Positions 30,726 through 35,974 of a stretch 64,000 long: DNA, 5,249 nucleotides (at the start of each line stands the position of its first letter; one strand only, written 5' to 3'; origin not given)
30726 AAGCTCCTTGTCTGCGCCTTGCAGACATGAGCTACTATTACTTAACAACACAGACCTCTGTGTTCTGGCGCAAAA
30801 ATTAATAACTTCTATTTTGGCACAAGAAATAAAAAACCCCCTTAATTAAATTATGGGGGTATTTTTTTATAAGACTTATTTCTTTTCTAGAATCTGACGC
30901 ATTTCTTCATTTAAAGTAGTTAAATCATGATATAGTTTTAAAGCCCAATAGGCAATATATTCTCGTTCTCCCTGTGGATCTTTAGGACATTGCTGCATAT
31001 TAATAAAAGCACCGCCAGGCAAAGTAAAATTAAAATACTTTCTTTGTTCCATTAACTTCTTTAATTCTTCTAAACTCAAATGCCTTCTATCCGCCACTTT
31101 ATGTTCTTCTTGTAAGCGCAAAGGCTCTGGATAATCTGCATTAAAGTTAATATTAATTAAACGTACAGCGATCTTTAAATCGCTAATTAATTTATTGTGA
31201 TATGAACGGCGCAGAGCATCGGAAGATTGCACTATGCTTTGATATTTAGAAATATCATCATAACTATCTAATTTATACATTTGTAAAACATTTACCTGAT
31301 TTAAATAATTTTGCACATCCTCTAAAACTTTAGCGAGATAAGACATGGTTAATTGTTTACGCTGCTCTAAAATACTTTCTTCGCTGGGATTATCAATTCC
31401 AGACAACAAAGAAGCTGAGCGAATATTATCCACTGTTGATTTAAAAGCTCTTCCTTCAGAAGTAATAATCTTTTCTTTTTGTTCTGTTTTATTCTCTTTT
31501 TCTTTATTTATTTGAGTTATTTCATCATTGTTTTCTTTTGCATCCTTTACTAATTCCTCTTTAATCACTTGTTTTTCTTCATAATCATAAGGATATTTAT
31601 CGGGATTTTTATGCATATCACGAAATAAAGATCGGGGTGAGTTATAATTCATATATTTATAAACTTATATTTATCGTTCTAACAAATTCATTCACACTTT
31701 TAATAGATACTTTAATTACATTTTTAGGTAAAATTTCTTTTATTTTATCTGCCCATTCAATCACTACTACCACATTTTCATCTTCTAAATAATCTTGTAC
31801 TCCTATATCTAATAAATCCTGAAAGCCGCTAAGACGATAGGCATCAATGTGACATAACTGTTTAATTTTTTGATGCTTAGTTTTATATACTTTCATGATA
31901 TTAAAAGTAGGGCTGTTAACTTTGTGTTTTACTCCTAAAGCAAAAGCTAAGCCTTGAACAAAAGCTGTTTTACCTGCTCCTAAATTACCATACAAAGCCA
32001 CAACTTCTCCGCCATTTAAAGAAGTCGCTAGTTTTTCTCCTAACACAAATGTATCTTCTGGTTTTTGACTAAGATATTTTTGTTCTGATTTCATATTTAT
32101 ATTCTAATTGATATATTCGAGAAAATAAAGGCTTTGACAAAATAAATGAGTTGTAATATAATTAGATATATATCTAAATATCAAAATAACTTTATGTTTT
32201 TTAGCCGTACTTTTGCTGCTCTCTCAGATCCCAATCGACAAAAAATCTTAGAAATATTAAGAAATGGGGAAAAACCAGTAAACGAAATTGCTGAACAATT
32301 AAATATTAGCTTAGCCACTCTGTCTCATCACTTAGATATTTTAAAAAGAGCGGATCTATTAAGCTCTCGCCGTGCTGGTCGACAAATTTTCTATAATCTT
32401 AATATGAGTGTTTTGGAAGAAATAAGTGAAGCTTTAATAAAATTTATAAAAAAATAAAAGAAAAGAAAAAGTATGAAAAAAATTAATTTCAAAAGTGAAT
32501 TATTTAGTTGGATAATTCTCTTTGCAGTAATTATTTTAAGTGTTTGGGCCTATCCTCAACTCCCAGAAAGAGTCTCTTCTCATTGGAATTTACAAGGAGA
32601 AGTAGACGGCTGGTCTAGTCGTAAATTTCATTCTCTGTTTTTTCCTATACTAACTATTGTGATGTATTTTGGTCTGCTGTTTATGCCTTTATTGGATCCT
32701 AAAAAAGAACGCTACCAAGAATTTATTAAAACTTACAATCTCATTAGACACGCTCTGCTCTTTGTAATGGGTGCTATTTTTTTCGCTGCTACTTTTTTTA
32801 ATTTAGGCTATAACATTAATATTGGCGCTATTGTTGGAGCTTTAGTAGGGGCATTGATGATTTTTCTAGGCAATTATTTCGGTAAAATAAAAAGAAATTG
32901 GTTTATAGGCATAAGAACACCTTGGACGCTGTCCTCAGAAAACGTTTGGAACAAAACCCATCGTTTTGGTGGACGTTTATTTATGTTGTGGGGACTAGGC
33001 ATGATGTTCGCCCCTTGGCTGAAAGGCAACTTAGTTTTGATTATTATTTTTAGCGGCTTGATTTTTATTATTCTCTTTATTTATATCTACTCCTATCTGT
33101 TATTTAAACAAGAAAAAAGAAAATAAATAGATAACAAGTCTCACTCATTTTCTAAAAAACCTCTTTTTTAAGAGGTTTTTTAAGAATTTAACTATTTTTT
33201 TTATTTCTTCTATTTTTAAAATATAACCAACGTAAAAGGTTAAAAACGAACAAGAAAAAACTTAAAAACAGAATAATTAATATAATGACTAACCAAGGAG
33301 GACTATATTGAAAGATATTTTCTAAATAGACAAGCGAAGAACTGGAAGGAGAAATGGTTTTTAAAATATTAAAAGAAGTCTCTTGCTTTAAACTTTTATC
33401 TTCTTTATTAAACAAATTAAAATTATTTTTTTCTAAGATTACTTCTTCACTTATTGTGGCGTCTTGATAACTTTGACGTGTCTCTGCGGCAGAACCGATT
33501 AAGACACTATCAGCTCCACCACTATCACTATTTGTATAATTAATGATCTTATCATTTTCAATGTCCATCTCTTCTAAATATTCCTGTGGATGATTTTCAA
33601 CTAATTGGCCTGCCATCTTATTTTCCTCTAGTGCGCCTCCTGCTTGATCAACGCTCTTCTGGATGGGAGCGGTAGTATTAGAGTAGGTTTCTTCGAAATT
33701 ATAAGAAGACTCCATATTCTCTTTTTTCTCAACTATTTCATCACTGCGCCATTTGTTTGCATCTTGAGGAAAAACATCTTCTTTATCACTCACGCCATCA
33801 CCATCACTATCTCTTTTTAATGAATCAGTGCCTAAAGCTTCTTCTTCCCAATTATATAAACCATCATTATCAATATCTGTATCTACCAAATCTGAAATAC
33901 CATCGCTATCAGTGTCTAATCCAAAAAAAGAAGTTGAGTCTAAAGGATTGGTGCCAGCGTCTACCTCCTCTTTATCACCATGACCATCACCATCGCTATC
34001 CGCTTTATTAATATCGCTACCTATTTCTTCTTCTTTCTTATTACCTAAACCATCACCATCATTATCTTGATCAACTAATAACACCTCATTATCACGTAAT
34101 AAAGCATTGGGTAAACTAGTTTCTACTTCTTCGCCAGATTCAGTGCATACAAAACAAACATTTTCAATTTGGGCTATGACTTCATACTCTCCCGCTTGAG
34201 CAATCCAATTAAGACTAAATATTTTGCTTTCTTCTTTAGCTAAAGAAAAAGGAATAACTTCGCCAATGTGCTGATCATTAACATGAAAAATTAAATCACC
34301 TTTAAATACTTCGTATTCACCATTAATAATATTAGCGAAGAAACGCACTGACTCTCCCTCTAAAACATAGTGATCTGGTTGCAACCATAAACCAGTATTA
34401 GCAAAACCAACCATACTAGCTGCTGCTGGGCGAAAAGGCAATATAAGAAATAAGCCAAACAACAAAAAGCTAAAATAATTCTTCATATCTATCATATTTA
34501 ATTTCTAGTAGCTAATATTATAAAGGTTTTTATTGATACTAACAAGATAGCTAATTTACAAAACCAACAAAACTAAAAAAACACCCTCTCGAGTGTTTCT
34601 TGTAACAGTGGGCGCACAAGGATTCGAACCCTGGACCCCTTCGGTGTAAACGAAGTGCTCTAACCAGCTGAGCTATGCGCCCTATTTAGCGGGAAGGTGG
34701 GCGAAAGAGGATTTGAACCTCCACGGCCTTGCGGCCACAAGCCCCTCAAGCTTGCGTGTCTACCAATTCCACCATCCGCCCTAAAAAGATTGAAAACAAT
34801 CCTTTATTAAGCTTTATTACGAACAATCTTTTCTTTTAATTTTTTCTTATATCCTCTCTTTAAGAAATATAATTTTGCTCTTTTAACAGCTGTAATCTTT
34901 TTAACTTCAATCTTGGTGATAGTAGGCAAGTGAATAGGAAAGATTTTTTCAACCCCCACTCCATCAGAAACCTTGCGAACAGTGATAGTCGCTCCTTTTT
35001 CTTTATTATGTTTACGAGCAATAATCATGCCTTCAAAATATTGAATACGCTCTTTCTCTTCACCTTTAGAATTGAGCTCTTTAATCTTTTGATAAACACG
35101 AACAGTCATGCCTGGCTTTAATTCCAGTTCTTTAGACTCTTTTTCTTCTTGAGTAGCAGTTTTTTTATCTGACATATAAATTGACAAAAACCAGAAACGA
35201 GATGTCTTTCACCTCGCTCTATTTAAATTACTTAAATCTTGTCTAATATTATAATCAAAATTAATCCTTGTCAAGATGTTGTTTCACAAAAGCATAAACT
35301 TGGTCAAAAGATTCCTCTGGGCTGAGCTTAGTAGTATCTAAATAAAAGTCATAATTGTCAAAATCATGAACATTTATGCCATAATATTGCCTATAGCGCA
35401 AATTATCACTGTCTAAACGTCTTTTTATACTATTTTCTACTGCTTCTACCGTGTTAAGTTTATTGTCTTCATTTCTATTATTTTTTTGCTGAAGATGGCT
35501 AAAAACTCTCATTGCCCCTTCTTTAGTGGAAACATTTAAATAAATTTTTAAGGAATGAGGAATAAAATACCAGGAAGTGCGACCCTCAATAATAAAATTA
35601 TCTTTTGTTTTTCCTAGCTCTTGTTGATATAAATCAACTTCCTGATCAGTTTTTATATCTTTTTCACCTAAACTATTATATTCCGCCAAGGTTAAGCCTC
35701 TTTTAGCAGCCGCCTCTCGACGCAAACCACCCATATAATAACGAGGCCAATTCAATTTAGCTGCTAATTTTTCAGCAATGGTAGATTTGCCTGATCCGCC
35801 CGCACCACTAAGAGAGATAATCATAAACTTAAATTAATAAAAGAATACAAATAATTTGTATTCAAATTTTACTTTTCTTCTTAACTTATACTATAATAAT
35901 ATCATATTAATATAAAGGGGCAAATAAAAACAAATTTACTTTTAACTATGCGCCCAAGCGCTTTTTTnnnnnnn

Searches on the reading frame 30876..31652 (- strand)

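Call 55: search_protein_families(library=pfam, proteins=[window:30876-31652:-], max_evalue=0.01)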
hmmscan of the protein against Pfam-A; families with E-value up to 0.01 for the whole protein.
window:30876-31652:- (258 aa): 1 family
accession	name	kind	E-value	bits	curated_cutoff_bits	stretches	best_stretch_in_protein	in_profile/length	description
PF01619.24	Pro_dh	-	0.0066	16.5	27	1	18-144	13-139/278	Proline dehydrogenase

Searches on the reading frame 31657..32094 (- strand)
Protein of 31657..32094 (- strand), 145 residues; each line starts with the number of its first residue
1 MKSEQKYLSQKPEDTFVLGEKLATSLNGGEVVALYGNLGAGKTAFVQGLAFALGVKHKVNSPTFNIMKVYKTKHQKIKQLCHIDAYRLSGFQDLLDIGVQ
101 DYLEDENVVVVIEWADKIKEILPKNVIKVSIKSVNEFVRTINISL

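Call 56: search_protein_families(library=pfam, proteins=[window:31657-32094:-], max_evalue=0.1)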
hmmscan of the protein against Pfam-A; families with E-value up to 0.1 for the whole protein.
window:31657-32094:- (145 aa): 11 families
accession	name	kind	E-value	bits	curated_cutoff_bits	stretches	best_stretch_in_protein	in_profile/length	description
PF02367.23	TsaE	-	1.2e-38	132.4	26.6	1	10-136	2-123/128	Threonylcarbamoyl adenosine biosynthesis protein TsaE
PF02463.25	SMC_N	-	0.01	15.7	40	1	30-85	25-81/220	RecF/RecN/SMC N terminal domain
PF05729.18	NACHT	-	0.011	16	26.7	1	31-57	2-28/167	NACHT domain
PF13476.12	AAA_23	-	0.032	15.3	27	1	31-62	21-52/201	AAA domain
PF00225.29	Kinesin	-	0.033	13.6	29.3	1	24-142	69-182/327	Kinesin motor domain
PF13481.12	AAA_25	-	0.035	14.2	27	1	26-53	30-57/195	AAA domain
PF00004.35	AAA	-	0.044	14.7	21.2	1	33-80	2-49/131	ATPase family associated with various cellular activities (AAA)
PF25201.1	nSTAND6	-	0.046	14.2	27.7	1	20-57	9-46/148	Novel STAND NTPase 6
PF00005.33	ABC_tran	-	0.053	14.6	25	1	22-49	4-31/137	ABC transporter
PF06068.19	TIP49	-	0.054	13.1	23.8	1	28-81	49-100/347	TIP49 P-loop domain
PF20720.3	nSTAND3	-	0.062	13.4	27.2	0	24-84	12-72/155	Novel STAND NTPase 3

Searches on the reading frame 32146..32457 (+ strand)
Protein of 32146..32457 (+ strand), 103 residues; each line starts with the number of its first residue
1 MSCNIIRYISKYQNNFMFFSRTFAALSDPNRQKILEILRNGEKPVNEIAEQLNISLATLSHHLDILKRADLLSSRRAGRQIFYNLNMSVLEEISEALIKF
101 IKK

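Call 56: search_protein_families(library=pfam, proteins=[window:32146-32457:+], max_evalue=0.1)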
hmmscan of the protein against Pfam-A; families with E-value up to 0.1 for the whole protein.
window:32146-32457:+ (103 aa): 36 families (the best 25 are shown)
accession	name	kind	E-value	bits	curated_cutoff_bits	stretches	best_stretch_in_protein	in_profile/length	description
PF12840.13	HTH_20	-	1.2e-13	51.3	27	1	26-74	1-50/51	Helix-turn-helix domain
PF01022.26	HTH_5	-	1.2e-13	51.2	22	1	28-73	1-46/47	Bacterial regulatory protein, arsR family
PF13412.12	HTH_24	-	3.5e-07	30.1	21.9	1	28-71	2-46/48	Winged helix-turn-helix DNA-binding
PF08279.18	HTH_11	-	3.1e-06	27.4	25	1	31-69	2-42/55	HTH domain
PF12802.13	MarR_2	-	0.00024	21.7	27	1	35-79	12-60/61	MarR family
PF01047.28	MarR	-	0.00027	21.2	24.6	1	37-76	12-51/59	MarR family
PF00196.25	GerE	-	0.00049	20.1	23.5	1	33-64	9-39/57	Bacterial regulatory proteins, luxR family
PF13936.12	HTH_38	-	0.00066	19.8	27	1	26-63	5-41/44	Helix-turn-helix domain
PF13545.12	HTH_Crp_2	-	0.0017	18.7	27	1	46-92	26-69/70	Crp-like helix-turn-helix domain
PF02082.26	Rrf2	-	0.0019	18.8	30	1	44-76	25-57/132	Iron-dependent Transcriptional regulator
PF21476.4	PF0610-like_N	-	0.0019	18.8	33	1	31-68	3-40/50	PF0610-like, N-terminal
PF14947.12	HTH_45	-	0.002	18.5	25.5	1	33-75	10-52/77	Winged helix-turn-helix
PF24033.1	DUF7342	-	0.0021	18.5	31.6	1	43-88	18-63/150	Family of unknown function (DUF7342)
PF09339.16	HTH_IclR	-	0.0025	18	22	1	34-73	8-49/52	IclR helix-turn-helix domain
PF02796.21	HTH_7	-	0.0034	17.9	23.8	1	32-59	12-38/45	Helix-turn-helix domain of resolvase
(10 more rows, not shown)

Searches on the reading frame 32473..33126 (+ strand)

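Call 56: search_protein_families(library=pfam, proteins=[window:32473-33126:+], max_evalue=0.1)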
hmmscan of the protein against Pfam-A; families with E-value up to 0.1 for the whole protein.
window:32473-33126:+ (217 aa): 3 families
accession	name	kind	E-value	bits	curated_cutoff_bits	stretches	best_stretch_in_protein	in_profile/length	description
PF13630.11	SdpI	-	2.5e-19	69.6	28.2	1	138-204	1-70/71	SdpI/YfhL protein family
PF07853.16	DUF1648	-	5.5e-16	58.4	28.7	1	14-61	1-48/49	Domain of unknown function (DUF1648)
PF13488.11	Gly-zipper_Omp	-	0.079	13.3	25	0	108-128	18-33/46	Glycine zipper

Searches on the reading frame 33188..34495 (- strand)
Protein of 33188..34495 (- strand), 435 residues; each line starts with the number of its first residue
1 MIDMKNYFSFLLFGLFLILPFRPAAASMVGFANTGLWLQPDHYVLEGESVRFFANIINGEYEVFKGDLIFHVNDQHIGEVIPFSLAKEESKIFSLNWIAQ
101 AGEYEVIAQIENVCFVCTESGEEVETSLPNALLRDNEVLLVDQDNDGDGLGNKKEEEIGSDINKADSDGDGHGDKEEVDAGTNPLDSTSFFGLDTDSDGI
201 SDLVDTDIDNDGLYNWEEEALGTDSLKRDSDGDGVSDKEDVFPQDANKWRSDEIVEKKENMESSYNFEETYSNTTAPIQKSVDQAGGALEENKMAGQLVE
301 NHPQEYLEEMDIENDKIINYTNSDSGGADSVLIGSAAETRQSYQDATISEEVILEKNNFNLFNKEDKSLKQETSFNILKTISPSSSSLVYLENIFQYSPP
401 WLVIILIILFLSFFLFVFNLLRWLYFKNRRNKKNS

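Call 8: search_protein_families(library=pfam, proteins=[window:33188-34495:-], max_evalue=0.001)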
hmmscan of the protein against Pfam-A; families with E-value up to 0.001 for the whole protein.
window:33188-34495:- (435 aa): 2 families
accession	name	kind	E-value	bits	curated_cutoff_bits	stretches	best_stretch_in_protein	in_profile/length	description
PF18884.5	TSP3_bac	-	1.6e-10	41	25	1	166-186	1-21/22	Bacterial TSP3 repeat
PF02412.23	TSP_3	-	0.00098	19.2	25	0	194-215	2-23/36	Thrombospondin type 3 repeat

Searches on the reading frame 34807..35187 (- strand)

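Call 56: search_protein_families(library=pfam, proteins=[window:34807-35187:-], max_evalue=0.1)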
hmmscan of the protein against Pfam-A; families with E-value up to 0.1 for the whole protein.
window:34807-35187:- (126 aa): 2 families
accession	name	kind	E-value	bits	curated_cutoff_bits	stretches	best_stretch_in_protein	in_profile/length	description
PF01245.26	Ribosomal_L19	-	1.6e-28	99.3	22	1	12-118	7-109/111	Ribosomal protein L19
PF19089.6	DUF5777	-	0.079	12.6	23.1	1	33-69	104-140/247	Membrane bound beta barrel domain (DUF5777)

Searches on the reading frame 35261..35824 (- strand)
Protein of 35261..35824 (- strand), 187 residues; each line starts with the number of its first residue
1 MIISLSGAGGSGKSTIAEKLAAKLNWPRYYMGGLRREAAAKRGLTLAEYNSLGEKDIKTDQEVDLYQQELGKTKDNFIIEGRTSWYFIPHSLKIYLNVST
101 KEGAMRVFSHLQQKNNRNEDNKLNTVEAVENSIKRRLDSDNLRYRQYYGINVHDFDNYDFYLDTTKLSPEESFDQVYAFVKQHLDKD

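Call 56: search_protein_families(library=pfam, proteins=[window:35261-35824:-], max_evalue=0.1)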
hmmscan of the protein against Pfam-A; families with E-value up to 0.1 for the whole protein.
window:35261-35824:- (187 aa): 21 families
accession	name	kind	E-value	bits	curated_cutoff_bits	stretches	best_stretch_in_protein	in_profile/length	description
PF13189.12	Cytidylate_kin2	-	4e-13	50.4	28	1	2-166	1-176/176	Cytidylate kinase-like family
PF02224.24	Cytidylate_kin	-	1.3e-11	45.1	26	2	64-181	103-210/211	Cytidylate kinase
PF13207.12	AAA_17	-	2.1e-09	38.2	27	1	7-83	2-80/136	AAA domain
PF13238.12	AAA_18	-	5.9e-08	33.7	29.4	1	3-111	1-112/128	AAA domain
PF07931.18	CPT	-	0.00039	20.7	22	0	1-29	2-30/172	Chloramphenicol phosphotransferase-like protein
PF00406.28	ADK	-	0.0044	17.6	26.8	1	5-81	1-81/151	Adenylate kinase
PF13521.12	AAA_28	-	0.0089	16.7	27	1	3-27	2-26/164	AAA domain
PF10609.15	ParA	-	0.0092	15.9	27.1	1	2-26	6-30/246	NUBPL iron-transfer P-loop NTPase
PF07728.20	AAA_5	-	0.01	16.3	22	1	5-31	4-31/139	AAA domain (dynein-related subfamily)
PF03266.21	NTPase_1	-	0.011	16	23.9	1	3-39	2-38/168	NTPase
PF25199.1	nSTAND_NTPase5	-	0.016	15.4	34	1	3-76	44-118/145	Novel STAND NTPase 5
PF00931.28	NB-ARC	-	0.018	14.7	23.5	1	2-23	20-41/248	NB-ARC domain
PF01656.29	CbiA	-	0.024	15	25.4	0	3-24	2-23/125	CobQ/CobB/MinD/ParA nucleotide binding domain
PF01583.26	APS_kinase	-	0.025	15.1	21.1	1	2-27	4-29/152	Adenylylsulphate kinase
PF13671.12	AAA_33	-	0.026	15.3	27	1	3-25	2-24/143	AAA domain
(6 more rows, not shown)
